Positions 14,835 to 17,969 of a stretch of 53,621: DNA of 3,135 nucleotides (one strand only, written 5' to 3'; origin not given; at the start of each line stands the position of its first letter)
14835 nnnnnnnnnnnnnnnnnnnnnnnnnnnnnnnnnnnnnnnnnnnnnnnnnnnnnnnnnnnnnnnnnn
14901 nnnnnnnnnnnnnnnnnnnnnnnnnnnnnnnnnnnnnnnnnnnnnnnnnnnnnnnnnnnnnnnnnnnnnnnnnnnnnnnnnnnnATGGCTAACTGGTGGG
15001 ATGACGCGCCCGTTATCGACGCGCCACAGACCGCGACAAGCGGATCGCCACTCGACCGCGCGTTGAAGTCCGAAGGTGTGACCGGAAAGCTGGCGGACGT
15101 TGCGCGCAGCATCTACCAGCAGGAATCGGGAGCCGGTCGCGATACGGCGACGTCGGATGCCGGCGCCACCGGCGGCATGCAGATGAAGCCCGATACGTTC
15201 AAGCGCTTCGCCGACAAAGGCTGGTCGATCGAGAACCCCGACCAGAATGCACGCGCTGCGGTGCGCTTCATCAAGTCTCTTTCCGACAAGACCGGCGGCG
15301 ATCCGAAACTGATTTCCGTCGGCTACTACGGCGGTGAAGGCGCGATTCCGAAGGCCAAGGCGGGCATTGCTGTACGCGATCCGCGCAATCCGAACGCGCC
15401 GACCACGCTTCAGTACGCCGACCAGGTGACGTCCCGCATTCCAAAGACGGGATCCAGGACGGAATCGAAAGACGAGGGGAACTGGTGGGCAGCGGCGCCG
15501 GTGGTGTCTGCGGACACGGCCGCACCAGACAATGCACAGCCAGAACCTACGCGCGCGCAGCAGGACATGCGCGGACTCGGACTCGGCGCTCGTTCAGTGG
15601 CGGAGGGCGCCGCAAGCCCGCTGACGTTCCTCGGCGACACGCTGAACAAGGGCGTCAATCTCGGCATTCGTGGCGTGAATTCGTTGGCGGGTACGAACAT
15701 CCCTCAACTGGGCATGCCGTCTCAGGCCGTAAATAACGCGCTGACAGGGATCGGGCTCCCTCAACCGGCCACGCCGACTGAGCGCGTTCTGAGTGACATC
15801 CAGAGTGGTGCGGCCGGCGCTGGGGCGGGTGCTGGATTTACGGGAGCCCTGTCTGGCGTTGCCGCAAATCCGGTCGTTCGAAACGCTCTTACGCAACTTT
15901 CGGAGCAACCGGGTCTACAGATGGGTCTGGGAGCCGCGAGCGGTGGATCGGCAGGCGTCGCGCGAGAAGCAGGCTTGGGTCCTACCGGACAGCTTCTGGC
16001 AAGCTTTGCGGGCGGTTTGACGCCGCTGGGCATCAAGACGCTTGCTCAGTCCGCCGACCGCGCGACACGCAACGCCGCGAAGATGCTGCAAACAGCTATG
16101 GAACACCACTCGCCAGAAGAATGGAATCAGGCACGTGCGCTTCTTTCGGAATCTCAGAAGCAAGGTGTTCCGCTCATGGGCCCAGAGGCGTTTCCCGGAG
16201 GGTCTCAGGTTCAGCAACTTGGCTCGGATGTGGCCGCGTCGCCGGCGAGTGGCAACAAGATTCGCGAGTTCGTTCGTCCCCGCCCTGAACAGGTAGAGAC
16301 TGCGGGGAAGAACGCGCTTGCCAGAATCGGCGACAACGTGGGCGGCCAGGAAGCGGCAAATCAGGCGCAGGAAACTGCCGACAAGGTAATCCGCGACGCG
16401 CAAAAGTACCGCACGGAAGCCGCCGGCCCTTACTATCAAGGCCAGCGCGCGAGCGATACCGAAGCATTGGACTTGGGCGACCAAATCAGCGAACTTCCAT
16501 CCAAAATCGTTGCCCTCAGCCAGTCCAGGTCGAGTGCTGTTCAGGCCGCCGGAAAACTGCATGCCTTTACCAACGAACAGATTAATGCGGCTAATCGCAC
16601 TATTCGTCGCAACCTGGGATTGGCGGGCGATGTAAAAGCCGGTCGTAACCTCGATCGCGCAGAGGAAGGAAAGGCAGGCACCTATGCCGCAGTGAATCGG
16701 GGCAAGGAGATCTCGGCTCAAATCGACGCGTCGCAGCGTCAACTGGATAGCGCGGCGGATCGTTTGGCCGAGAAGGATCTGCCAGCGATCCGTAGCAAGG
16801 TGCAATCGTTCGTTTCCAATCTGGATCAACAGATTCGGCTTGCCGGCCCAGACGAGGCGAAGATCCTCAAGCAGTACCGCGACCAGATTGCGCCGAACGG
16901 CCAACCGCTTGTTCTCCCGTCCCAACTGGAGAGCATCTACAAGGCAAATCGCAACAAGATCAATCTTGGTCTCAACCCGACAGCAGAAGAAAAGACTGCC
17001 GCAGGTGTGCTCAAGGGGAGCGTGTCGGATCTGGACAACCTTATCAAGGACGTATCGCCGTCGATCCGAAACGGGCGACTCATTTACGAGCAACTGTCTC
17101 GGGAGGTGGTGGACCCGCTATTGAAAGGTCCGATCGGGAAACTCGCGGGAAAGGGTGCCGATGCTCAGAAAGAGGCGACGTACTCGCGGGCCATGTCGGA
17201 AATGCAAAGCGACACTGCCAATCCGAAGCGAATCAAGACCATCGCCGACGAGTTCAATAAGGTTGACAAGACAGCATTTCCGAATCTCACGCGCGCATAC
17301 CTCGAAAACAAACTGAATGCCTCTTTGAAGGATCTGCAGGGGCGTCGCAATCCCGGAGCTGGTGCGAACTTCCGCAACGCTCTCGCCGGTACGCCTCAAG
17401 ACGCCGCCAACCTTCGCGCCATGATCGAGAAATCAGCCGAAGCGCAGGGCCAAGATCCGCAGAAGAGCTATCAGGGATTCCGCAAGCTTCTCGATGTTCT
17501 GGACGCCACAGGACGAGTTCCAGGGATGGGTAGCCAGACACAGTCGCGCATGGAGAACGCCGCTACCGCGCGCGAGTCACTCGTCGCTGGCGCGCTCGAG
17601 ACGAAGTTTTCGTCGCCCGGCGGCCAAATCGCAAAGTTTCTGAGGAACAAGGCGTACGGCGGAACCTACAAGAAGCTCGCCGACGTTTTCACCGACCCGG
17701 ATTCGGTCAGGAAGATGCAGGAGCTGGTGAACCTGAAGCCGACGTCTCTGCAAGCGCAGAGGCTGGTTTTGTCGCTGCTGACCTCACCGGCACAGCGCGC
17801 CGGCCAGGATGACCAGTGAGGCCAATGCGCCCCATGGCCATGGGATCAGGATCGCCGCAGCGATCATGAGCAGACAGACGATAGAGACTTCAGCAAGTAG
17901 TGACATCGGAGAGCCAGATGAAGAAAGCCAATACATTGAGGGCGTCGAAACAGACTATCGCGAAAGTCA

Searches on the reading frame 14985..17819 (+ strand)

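Call 22: search_protein_families(library=phrogs, proteins=[window:14985-17819:+], max_evalue=0.00001)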
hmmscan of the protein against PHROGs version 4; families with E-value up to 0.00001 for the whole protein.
window:14985-17819:+ (944 aa): 2 families
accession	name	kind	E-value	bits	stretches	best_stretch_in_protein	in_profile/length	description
phrog_35577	-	unknown function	1.9e-41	143.7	1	23-157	9-144/331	-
phrog_2013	-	tail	8.9e-13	48.8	1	41-188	487-616/657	lytic tail protein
